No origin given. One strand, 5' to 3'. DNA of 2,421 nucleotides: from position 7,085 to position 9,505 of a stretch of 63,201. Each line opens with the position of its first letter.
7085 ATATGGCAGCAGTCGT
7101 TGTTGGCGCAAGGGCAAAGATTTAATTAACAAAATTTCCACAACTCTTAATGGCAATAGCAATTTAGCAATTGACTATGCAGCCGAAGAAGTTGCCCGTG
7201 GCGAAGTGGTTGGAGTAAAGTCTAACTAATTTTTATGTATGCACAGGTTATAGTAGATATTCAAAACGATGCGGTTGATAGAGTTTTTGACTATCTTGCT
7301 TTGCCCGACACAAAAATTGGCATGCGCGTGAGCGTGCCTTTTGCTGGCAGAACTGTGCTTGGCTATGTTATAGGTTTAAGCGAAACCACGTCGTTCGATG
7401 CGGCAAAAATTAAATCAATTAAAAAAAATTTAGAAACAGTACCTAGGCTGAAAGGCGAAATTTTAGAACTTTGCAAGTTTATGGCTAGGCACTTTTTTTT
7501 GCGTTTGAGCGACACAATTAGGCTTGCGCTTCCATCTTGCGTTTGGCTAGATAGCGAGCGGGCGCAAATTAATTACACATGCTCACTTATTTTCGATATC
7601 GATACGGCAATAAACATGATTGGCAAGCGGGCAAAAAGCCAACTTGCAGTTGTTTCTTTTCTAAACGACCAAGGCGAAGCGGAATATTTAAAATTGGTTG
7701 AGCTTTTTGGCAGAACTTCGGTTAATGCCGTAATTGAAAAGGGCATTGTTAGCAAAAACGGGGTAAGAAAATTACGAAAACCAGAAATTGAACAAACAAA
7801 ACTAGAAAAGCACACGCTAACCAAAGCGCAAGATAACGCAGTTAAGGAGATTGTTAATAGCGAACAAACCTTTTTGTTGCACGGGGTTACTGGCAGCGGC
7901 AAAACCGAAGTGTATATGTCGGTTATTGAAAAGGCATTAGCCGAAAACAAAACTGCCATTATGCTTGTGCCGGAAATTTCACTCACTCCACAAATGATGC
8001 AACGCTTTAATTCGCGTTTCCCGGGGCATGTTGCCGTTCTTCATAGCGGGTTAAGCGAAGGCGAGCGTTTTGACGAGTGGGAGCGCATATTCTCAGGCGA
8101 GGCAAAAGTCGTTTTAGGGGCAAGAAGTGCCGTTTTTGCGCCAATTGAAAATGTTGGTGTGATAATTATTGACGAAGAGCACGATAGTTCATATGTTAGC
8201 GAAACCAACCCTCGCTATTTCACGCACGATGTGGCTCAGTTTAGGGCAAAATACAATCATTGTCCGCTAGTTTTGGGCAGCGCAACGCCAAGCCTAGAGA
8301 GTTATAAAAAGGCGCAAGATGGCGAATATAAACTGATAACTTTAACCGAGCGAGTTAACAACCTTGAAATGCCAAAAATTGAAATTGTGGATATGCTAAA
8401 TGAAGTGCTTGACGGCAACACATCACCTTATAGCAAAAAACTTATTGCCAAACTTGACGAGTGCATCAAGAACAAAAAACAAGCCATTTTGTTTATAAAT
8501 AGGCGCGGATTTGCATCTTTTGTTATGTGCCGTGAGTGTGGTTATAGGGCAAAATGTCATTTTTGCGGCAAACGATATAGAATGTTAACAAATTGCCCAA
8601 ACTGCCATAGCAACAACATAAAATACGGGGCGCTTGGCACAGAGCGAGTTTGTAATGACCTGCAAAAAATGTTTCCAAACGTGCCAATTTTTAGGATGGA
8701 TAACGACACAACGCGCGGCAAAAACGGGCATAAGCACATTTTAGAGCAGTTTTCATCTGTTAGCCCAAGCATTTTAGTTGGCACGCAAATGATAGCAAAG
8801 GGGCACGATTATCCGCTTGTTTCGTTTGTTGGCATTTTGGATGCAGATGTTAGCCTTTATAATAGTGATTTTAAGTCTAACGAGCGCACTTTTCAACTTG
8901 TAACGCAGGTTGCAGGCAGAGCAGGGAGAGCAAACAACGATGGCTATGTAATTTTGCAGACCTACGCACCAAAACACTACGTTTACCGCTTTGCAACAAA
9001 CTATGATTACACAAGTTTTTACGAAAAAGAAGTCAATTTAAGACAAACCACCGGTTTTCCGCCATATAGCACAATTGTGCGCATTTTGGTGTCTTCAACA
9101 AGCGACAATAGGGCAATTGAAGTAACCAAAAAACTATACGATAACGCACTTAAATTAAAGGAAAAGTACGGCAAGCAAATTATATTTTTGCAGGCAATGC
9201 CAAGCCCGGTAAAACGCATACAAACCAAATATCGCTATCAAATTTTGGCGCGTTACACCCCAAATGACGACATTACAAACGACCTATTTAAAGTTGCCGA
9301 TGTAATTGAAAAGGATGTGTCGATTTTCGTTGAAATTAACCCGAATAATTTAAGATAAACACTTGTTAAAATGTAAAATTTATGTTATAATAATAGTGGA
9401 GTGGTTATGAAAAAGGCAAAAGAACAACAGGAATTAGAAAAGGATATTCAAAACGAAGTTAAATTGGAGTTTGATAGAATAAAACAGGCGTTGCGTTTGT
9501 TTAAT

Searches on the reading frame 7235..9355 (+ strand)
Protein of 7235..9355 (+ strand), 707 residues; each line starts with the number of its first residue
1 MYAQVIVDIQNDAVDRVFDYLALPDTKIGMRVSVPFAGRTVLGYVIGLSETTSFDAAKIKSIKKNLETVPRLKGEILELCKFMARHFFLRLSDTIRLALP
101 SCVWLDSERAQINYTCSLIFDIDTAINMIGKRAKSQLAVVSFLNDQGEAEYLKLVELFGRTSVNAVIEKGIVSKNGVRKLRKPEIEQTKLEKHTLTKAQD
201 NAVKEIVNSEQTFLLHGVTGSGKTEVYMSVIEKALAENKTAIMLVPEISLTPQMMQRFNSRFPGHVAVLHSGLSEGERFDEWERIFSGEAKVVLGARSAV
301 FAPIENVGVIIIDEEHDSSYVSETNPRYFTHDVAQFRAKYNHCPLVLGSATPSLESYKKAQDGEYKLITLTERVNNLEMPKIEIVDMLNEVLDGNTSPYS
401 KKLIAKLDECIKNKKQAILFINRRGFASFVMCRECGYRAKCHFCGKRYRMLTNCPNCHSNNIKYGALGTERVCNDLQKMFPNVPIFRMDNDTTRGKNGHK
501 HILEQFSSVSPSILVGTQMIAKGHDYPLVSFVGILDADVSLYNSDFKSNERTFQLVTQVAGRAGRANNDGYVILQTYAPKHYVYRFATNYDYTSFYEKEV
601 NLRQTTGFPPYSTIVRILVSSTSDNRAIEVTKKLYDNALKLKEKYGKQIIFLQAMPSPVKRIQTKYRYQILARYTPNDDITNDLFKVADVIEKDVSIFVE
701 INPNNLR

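Call 6: search_protein_families(library=pfam, proteins=[window:7235-9355:+], max_evalue=0.001)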
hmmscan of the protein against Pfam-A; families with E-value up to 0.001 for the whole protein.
window:7235-9355:+ (707 aa): 6 families
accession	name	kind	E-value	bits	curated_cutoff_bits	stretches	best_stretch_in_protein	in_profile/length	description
PF17764.6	PriA_3primeBD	-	6.5e-21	74.4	22.7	1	4-100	1-96/96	3'DNA-binding domain (3'BD)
PF00270.35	DEAD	-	1.2e-19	71.1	26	1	196-358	1-165/167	DEAD/DEAH box helicase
PF04851.21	ResIII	-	4.5e-19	69.4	22.5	1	193-353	2-163/164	Type III restriction enzyme, res subunit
PF18074.6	PriA_C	-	1.5e-12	48.6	26.9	1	610-703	1-95/95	Primosomal protein N C-terminal domain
PF00271.37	Helicase_C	-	4.5e-09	37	23.5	1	480-567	38-110/110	Helicase conserved C-terminal domain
PF13604.12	AAA_30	-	0.00011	22.5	27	1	195-244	2-51/191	AAA domain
